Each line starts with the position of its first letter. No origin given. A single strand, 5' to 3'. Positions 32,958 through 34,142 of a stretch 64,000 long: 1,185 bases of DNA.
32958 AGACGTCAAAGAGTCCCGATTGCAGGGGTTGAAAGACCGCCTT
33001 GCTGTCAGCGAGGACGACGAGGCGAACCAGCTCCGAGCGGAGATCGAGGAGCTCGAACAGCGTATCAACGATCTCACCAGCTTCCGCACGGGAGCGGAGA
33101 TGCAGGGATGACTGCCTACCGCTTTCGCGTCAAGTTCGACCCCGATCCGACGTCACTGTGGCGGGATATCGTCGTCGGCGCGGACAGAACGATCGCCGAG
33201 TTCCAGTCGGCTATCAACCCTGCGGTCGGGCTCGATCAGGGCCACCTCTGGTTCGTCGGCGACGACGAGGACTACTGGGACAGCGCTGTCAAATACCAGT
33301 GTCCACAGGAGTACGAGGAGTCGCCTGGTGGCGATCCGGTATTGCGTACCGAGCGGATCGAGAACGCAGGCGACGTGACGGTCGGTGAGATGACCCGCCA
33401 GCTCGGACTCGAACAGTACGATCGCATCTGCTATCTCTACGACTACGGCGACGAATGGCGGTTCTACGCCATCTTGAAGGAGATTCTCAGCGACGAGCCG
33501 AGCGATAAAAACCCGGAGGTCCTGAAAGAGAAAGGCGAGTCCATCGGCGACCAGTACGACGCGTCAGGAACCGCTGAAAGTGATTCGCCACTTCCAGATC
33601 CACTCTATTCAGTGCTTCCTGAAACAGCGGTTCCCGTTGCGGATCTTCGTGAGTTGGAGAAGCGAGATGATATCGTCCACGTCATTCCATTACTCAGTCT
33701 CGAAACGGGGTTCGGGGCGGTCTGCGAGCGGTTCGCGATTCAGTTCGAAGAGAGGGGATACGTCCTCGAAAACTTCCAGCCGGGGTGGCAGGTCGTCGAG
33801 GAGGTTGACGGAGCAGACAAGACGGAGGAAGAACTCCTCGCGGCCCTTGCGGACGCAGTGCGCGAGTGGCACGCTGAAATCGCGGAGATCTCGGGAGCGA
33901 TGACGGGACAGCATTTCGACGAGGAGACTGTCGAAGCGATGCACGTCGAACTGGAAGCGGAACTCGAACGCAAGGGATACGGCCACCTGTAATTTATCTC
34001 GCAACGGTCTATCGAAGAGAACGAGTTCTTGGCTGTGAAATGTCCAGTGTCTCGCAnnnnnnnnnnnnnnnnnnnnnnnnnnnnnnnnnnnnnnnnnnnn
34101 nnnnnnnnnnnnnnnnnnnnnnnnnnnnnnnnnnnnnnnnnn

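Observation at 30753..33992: Uncharacterised four-gene cassette ending in a pRiA4b-ORF3-like protein, sandwiched between a toxin-antitoxin pair and an IS4 element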

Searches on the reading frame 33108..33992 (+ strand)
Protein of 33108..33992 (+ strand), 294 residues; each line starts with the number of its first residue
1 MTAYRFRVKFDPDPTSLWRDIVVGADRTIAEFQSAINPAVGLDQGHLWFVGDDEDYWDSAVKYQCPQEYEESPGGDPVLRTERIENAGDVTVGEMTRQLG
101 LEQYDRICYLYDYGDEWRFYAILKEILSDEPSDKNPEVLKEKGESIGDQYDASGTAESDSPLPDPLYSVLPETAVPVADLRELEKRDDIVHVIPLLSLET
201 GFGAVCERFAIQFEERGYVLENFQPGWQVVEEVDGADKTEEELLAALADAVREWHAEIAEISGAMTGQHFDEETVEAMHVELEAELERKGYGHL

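Call 3: search_protein_families(library=pfam, proteins=[window:33108-33992:+], max_evalue=1)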
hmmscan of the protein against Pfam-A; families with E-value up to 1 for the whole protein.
window:33108-33992:+ (294 aa): 3 families
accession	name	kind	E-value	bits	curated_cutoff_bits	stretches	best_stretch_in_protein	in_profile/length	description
PF07929.16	PRiA4_ORF3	-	5.8e-16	59.1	26.6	1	3-147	2-129/173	Plasmid pRiA4b ORF-3-like protein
PF12005.13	DUF3499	-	0.035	15.1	25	1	226-266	55-88/119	Protein of unknown function (DUF3499)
PF12867.12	DinB_2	-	0.075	13.9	24.8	1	215-278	53-113/128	DinB superfamily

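Call 4: search_protein_families(library=padloc, proteins=[window:33108-33992:+], max_evalue=1)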
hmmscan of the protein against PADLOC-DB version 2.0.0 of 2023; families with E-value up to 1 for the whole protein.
window:33108-33992:+ (294 aa): 0 families

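Call 5: search_protein_families(library=ncbifam, proteins=[window:33108-33992:+], max_evalue=1)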
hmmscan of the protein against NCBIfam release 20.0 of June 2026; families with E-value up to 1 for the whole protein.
window:33108-33992:+ (294 aa): 0 families

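Call 15: find_homologous_proteins(query=window:33108-33992:+, max_evalue=0.001)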
Query window:33108-33992:+ (294 aa): 195 proteins with E <= 0.001 among 4348 candidates; the best 120 are listed.
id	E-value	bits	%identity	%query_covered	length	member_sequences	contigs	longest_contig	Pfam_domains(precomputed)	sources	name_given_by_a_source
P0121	2.7e-196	669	100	100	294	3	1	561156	PF25912.1,PF07929.17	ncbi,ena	-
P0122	1.2e-189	647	97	100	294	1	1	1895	PF25912.1,PF07929.17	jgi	-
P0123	3.6e-189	645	96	100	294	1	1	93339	PF25912.1,PF07929.17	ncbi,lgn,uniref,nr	ncbi:plasmid pRiA4b ORF-3 family protein [Haloferax sp. KTX1]|uniref:IS1096 element passenger TnpR f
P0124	7.6e-189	644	96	100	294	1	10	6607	PF25912.1,PF07929.17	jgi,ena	jgi:hypothetical protein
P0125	1.3e-188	643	96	100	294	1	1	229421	PF25912.1,PF07929.17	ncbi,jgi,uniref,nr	ncbi:hypothetical protein [Halorubrum sp. CSM-61]|jgi:hypothetical protein|uniref:IS1096 element pas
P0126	7.6e-186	634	94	100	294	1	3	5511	PF25912.1,PF07929.17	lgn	-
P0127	1.0e-185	634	95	100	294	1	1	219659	PF25912.1,PF07929.17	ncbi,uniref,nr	ncbi:IS1096 element passenger TnpR family protein [Halosimplex salinum]|uniref:IS1096 element passen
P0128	1.8e-185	633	94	100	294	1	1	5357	PF25912.1,PF07929.17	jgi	-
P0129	4.8e-185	632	95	100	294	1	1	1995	PF25912.1,PF07929.17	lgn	-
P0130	6.3e-185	631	94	100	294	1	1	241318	PF25912.1,PF07929.17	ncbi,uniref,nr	ncbi:plasmid pRiA4b ORF-3 family protein [Halobellus inordinatus]|uniref:plasmid pRiA4b ORF-3 family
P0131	1.1e-184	631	95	100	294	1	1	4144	PF25912.1,PF07929.17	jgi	-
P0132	1.6e-184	630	94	100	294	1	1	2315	PF25912.1,PF07929.17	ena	-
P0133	2.1e-184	630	94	100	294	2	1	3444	PF25912.1,PF07929.17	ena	-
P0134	2.1e-184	630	94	100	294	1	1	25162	PF25912.1,PF07929.17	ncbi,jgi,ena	-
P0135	2.3e-184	630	94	100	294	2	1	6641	PF25912.1,PF07929.17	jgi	-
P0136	4.2e-184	629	95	100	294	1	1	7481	PF25912.1,PF07929.17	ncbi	-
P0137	6.4e-184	628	94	100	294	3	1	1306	PF25912.1,PF07929.17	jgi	jgi:hypothetical protein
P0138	1.9e-183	627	93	100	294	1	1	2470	PF25912.1,PF07929.17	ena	-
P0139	2.7e-183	626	94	100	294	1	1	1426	PF25912.1,PF07929.17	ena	-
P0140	4.8e-183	625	93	100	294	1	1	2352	PF25912.1,PF07929.17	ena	-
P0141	5.5e-182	622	93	100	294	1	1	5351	PF25912.1,PF07929.17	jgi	-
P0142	1.3e-181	621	92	100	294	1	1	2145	PF25912.1,PF07929.17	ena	-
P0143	2.9e-181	619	91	100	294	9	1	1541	PF25912.1,PF07929.17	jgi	jgi:hypothetical protein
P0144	6.2e-181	618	93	100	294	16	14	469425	PF25912.1,PF07929.17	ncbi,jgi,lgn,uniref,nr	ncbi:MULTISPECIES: IS1096 element passenger TnpR family protein [Halobacteriaceae]|jgi:hypothetical 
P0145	6.2e-181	618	93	100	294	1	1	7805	PF25912.1,PF07929.17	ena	-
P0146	1.2e-180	617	92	100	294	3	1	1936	PF25912.1,PF07929.17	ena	-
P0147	6.4e-180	615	93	100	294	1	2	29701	PF25912.1,PF07929.17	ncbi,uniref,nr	ncbi:hypothetical protein ACFQJ7_10880 [Halovenus rubra]|uniref:Uncharacterized protein n=2 Tax=Halo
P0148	1.8e-179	613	92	100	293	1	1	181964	PF25912.1,PF07929.17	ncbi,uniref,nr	ncbi:hypothetical protein ACFQMA_23825 [Halosimplex aquaticum]|uniref:Uncharacterized protein n=1 Ta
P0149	3.6e-179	613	90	100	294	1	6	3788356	PF25912.1,PF07929.17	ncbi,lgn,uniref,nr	ncbi:IS1096 element passenger TnpR family protein [Natronobacterium gregoryi]|uniref:Plasmid pRiA4b 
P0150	4.0e-179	612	90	100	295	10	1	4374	PF25912.1,PF07929.17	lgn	-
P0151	4.2e-179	612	91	100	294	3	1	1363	PF25912.1,PF07929.17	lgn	-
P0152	9.2e-179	611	90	100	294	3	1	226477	PF25912.1,PF07929.17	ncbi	ncbi:IS1096 element passenger TnpR family protein [Natrialbaceae archaeon A-CW2]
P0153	1.5e-178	610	90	100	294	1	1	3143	PF25912.1,PF07929.17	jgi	jgi:hypothetical protein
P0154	1.2e-177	607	90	100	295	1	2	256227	PF25912.1,PF07929.17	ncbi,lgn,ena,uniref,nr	ncbi:hypothetical protein [Natronomonas sp. LN261]|uniref:IS1096 element passenger TnpR family prote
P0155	1.2e-176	604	90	100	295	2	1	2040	PF25912.1,PF07929.17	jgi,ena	jgi:hypothetical protein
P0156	2.3e-176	603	89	100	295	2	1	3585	PF25912.1,PF07929.17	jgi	jgi:hypothetical protein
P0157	2.8e-176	603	89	100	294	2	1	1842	PF25912.1,PF07929.17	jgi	-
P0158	3.5e-176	603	89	100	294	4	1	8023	PF25912.1,PF07929.17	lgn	-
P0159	6.5e-176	602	88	100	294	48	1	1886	PF25912.1,PF07929.17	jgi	-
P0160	7.1e-176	602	88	100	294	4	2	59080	PF25912.1,PF07929.17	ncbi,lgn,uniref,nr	ncbi:IS1096 element passenger TnpR family protein [Natronorubrum sulfidifaciens]|uniref:Uncharacteri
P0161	8.8e-176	601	89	100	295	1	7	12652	PF25912.1,PF07929.17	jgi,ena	-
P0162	1.5e-175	601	88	100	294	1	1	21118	PF25912.1,PF07929.17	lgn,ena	-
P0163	1.9e-175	600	89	100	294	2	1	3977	PF25912.1,PF07929.17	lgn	-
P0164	3.6e-175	599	89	100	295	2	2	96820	PF25912.1,PF07929.17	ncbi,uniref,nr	ncbi:plasmid pRiA4b ORF-3 family protein [Halorubrum laminariae]|uniref:Plasmid pRiA4b ORF-3 family 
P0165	4.2e-175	599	89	100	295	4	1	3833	PF25912.1,PF07929.17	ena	-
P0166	5.9e-175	599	89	100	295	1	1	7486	PF25912.1,PF07929.17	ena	-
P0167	8.8e-175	598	89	100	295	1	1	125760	PF25912.1,PF07929.17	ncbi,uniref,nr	ncbi:IS1096 element passenger TnpR family protein [Halorussus marinus]|uniref:IS1096 element passeng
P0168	1.1e-174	598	88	100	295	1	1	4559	PF25912.1,PF07929.17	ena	-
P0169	1.6e-174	597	88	100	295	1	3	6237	PF25912.1,PF07929.17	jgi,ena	-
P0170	2.0e-174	597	88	100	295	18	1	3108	PF25912.1,PF07929.17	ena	-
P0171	2.6e-174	597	88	100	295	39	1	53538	PF25912.1,PF07929.17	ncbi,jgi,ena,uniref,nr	ncbi:IS1096 element passenger TnpR family protein [Haloarcula marismortui]|uniref:Uncharacterized pr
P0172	5.0e-174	596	89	100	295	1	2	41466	PF25912.1,PF07929.17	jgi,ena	-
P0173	1.1e-173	594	88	100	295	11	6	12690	PF25912.1,PF07929.17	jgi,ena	-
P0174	1.4e-173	594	88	100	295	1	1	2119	PF25912.1,PF07929.17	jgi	jgi:hypothetical protein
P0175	1.7e-173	594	89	100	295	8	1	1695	PF25912.1,PF07929.17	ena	-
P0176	2.7e-173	593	88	100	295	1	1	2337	PF25912.1,PF07929.17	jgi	jgi:hypothetical protein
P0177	8.2e-173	592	87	100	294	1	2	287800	PF25912.1,PF07929.17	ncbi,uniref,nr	ncbi:hypothetical protein C488_20997 [Natrinema pellirubrum DSM 15624]|uniref:Plasmid pRiA4b ORF-3-l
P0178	1.4e-172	591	88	100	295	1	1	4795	PF25912.1,PF07929.17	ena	-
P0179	4.7e-172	589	87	100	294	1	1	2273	PF25912.1,PF07929.17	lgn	-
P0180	2.5e-171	587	88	100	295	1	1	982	PF25912.1,PF07929.17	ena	-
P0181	3.0e-171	586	88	100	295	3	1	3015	PF25912.1,PF07929.17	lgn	-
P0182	4.7e-171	586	87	100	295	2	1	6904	PF25912.1,PF07929.17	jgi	-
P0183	4.0e-168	576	87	100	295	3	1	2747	PF25912.1,PF07929.17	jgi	jgi:hypothetical protein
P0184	4.1e-168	576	85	100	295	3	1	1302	PF25912.1,PF07929.17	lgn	-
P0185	6.2e-163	559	84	100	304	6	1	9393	PF25912.1,PF07929.17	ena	-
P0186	1.3e-162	558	84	100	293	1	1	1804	PF25912.1,PF07929.17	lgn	-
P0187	1.0e-161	555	82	100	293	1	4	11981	PF25912.1,PF07929.17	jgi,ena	jgi:hypothetical protein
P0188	2.8e-161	554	82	100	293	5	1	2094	PF25912.1,PF07929.17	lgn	-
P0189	5.9e-161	553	83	100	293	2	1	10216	PF25912.1,PF07929.17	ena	-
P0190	1.8e-159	548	82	100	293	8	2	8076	PF25912.1,PF07929.17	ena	-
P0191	2.8e-159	547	80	100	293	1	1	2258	PF25912.1,PF07929.17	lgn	-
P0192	3.0e-159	547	81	100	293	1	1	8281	PF25912.1,PF07929.17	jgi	jgi:hypothetical protein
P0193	4.2e-159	547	82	100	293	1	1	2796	PF25912.1,PF07929.17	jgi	jgi:hypothetical protein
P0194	8.3e-159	546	82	100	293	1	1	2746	PF25912.1,PF07929.17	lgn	-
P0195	9.4e-159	545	81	100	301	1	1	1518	PF25912.1,PF07929.17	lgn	-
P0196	1.5e-158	545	82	100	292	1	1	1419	PF25912.1,PF07929.17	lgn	-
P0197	1.8e-158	545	81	100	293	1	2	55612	PF25912.1,PF07929.17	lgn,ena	-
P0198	2.4e-158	544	80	100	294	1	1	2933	PF25912.1,PF07929.17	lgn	-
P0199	6.2e-158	543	81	100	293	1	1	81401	PF25912.1,PF07929.17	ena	-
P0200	6.8e-158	543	81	100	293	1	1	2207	PF25912.1,PF07929.17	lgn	-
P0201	9.9e-158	542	80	100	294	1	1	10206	PF25912.1,PF07929.17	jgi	jgi:hypothetical protein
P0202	1.2e-157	542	81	100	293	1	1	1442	PF25912.1,PF07929.17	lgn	-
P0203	3.1e-157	540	80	100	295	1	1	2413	PF25912.1,PF07929.17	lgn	-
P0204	4.6e-157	540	80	100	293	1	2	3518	PF25912.1,PF07929.17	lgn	-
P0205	2.0e-155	535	80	100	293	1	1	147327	PF25912.1,PF07929.17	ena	-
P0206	2.2e-155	534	79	100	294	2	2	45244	PF25912.1,PF07929.17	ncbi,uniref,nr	ncbi:IS1096 element passenger TnpR family protein [Halapricum hydrolyticum]|uniref:Plasmid pRiA4b OR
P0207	5.1e-155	533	80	100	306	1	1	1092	PF25912.1,PF07929.17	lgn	-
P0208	6.6e-154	530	79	100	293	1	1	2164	PF25912.1,PF07929.17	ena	-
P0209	4.7e-152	523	78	100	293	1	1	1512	PF25912.1,PF07929.17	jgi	jgi:hypothetical protein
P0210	8.4e-152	523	81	96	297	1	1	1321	PF25912.1,PF07929.17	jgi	jgi:hypothetical protein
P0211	6.0e-150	517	95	80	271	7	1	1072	PF25912.1,PF07929.17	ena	-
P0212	1.9e-149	515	77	100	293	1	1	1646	PF25912.1,PF07929.17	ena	-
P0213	2.1e-149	515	79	100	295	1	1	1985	PF25912.1,PF07929.17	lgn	-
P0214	3.3e-149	514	77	100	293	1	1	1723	PF25912.1,PF07929.17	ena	-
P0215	8.3e-149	513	77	100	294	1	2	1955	PF25912.1,PF07929.17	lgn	-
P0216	1.7e-147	509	78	100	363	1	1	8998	PF25912.1,PF07929.17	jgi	jgi:hypothetical protein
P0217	2.0e-146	505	77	100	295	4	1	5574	PF25912.1,PF07929.17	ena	-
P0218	2.9e-144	498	76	100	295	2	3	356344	PF25912.1,PF07929.17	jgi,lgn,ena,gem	-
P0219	3.5e-143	494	86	83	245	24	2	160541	PF25912.1,PF07929.17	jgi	-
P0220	2.2e-141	488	75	100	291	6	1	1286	PF25912.1,PF07929.17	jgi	jgi:hypothetical protein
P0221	5.9e-140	484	74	100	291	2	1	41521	PF25912.1,PF07929.17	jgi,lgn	-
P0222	6.0e-139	480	71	100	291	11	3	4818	PF25912.1,PF07929.17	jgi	jgi:hypothetical protein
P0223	2.3e-138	478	73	100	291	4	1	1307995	PF25912.1,PF07929.17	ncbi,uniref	ncbi:IS1096 element passenger TnpR family protein [Halovenus halobia]|uniref:IS1096 element passenge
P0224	5.4e-137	474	70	100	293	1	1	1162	PF25912.1,PF07929.17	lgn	-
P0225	6.4e-137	474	71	100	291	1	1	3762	PF25912.1,PF07929.17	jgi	jgi:hypothetical protein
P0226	3.6e-136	471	71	100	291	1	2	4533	PF25912.1,PF07929.17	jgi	jgi:hypothetical protein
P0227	1.2e-135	470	72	100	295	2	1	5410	PF25912.1,PF07929.17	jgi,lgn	jgi:hypothetical protein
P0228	4.1e-135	468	71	100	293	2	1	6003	PF25912.1,PF07929.17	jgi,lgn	jgi:hypothetical protein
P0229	7.5e-135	467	71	100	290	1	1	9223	PF25912.1,PF07929.17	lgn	-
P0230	1.1e-134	466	71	100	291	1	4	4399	PF25912.1,PF07929.17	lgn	-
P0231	2.9e-134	465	87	80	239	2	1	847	PF25912.1,PF07929.17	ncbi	ncbi:hypothetical protein GCM10028858_07230 [Halorubrum pallidum]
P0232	3.1e-134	465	71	100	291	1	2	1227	PF25912.1,PF07929.17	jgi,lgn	jgi:hypothetical protein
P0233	4.1e-134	465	70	100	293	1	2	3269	PF25912.1,PF07929.17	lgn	-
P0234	1.3e-133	463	71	100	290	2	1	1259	PF25912.1,PF07929.17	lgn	-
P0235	1.4e-133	463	72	100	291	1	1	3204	PF25912.1,PF07929.17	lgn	-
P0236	1.5e-133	463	72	100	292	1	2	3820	PF25912.1,PF07929.17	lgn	-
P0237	9.7e-133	460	70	100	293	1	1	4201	PF25912.1,PF07929.17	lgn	-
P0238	1.6e-132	459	70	100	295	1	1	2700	PF25912.1,PF07929.17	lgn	-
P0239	1.1e-131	457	69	100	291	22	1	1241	PF25912.1,PF07929.17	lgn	-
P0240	1.2e-131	456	69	100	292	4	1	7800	PF25912.1,PF07929.17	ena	-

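Call 16: search_solved_structures(query=window:33108-33992:+, max_evalue=1, show_alignments=2)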
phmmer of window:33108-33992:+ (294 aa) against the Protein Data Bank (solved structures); distinct sequences matched with E-value up to 1: 0.

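Call 18: find_encoding_contigs(protein=P0121, flank=10000, max_places=4)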
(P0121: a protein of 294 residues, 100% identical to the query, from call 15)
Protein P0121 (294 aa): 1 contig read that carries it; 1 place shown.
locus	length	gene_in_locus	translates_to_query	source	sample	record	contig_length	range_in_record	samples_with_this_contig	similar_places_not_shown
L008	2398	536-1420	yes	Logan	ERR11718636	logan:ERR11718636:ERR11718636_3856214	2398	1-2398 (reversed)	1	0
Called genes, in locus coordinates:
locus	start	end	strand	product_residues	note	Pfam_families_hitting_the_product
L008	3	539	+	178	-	?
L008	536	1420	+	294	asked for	PF07929:PRiA4_ORF3, PF25912:DUF7964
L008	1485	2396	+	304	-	?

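Call 45: find_encoding_contigs(protein=P0223, flank=6000, max_places=2)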
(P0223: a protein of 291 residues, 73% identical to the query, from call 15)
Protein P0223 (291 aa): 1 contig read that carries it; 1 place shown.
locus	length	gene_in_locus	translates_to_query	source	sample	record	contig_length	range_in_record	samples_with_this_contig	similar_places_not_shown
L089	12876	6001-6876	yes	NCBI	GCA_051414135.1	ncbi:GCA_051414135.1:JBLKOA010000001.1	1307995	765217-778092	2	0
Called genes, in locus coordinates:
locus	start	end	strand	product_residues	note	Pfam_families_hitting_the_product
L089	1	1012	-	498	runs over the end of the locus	PF03703:bPH_2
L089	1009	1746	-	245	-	PF03703:bPH_2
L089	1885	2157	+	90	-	PF24430:DUF7553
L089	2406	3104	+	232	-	PF01169:GDT1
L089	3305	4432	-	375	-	PF13588:HSDR_N_2 (weak), PF04313:HSDR_N (weak)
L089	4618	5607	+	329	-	PF25943:DUF7983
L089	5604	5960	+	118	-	PF11535:Calci_bind_CcbP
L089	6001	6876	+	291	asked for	PF07929:PRiA4_ORF3, PF25912:DUF7964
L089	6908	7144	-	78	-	-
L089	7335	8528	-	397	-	-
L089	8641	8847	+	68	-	PF01402:RHH_1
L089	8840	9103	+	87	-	PF05016:ParE_toxin (weak)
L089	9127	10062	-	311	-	PF13495:Phage_int_SAM_4, PF00589:Phage_integrase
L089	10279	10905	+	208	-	-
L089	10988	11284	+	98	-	-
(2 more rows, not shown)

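Call 46: find_encoding_contigs(protein=P0240, flank=6000, max_places=2)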
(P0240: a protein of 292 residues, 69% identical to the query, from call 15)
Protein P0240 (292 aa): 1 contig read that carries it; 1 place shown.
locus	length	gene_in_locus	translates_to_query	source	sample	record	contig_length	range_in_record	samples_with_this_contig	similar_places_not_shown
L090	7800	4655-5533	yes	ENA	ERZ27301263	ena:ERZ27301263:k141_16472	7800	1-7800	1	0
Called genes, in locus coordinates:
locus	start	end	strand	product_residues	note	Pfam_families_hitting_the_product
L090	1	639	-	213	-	?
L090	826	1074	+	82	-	-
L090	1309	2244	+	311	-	PF01609:DDE_Tnp_1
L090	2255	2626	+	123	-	PF01850:PIN (weak)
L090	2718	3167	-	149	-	PF01850:PIN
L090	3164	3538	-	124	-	PF01978:TrmB (faint), PF09339:HTH_IclR (weak)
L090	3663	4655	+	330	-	PF25943:DUF7983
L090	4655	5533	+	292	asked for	PF07929:PRiA4_ORF3, PF25912:DUF7964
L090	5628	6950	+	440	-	PF26458:DUF8137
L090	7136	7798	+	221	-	?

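Call 54: search_solved_structures(query=A5, max_evalue=10, show_alignments=2)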
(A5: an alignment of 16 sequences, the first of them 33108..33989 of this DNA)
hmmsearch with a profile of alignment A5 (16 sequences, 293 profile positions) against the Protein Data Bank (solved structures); distinct sequences matched with E-value up to 10: 2.
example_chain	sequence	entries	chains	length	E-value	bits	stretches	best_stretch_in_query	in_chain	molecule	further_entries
2i1s_A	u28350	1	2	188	0.21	13.9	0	108-145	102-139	Hypothetical protein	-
2ct9_A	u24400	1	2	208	0.59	12.4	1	159-254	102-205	Calcium-binding protein p22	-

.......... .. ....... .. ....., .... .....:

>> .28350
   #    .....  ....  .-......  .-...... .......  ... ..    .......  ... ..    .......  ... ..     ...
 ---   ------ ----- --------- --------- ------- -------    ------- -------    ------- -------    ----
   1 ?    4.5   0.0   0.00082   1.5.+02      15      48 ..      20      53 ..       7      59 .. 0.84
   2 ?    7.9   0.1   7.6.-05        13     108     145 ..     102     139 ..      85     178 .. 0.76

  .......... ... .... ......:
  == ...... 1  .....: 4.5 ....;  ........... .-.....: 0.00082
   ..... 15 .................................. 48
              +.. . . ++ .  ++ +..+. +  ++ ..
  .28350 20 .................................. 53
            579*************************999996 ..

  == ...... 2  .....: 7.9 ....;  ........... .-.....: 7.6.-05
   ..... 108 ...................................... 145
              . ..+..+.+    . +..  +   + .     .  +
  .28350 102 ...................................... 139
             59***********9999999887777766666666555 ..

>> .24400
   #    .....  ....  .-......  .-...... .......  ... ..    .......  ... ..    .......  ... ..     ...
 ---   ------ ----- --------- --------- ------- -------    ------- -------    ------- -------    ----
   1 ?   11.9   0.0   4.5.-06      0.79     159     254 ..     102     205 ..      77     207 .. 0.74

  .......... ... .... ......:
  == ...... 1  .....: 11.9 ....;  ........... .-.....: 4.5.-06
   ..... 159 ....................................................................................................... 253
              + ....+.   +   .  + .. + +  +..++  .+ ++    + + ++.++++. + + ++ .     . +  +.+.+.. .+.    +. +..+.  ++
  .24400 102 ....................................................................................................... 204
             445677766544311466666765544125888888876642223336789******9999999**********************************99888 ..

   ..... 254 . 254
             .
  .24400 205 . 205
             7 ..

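Call 95: search_protein_families(library=phrogs, proteins=[window:33108-33992:+], max_evalue=0.1)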
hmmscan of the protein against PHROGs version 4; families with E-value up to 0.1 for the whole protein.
window:33108-33992:+ (294 aa): 0 families

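Call 98: find_related_loci(query=A5, collection=viral_contigs, flank=6000)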
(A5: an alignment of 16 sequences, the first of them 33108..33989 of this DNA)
Query A5 (294 aa) in viral_contigs; peptide patterns used: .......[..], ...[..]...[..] (x = any residue, [..] = any of these).
4 stretches matched a pattern, but none encodes a relative of the query by tblastn (E <= 1e-3).

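Call 101: find_related_loci(query=A5, collection=metagenome_contigs, flank=5000)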
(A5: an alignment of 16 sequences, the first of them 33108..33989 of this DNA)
Query A5 (294 aa) in metagenome_contigs; peptide patterns used: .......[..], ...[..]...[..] (x = any residue, [..] = any of these).
222 stretches matched a pattern; 78 encode a relative of the query (tblastn E <= 1e-3); 77 distinct loci.
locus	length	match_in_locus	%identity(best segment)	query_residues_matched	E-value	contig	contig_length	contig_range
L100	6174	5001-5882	96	1-294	0e+0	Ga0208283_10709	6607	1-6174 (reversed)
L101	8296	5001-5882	94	1-294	0e+0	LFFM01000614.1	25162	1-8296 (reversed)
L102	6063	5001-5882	95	1-294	0e+0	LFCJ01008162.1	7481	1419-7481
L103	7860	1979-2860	93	1-294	0e+0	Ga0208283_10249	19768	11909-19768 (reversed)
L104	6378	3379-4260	93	1-294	0e+0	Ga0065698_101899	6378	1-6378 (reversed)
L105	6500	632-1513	92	1-294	0e+0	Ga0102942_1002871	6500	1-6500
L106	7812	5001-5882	94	1-294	0e+0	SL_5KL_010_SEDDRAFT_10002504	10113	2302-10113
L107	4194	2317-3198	94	1-294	0e+0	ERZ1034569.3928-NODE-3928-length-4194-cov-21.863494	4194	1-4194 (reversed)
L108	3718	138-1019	93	1-294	0e+0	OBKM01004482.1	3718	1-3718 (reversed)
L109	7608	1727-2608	90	1-294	0e+0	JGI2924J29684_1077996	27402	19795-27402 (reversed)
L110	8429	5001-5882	89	1-294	2e-180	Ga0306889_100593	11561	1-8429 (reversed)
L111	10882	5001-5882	89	1-294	3e-180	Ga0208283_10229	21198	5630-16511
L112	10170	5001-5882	89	1-294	3e-178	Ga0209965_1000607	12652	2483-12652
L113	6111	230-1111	87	1-294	5e-178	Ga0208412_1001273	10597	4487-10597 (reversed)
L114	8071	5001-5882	90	1-294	8e-177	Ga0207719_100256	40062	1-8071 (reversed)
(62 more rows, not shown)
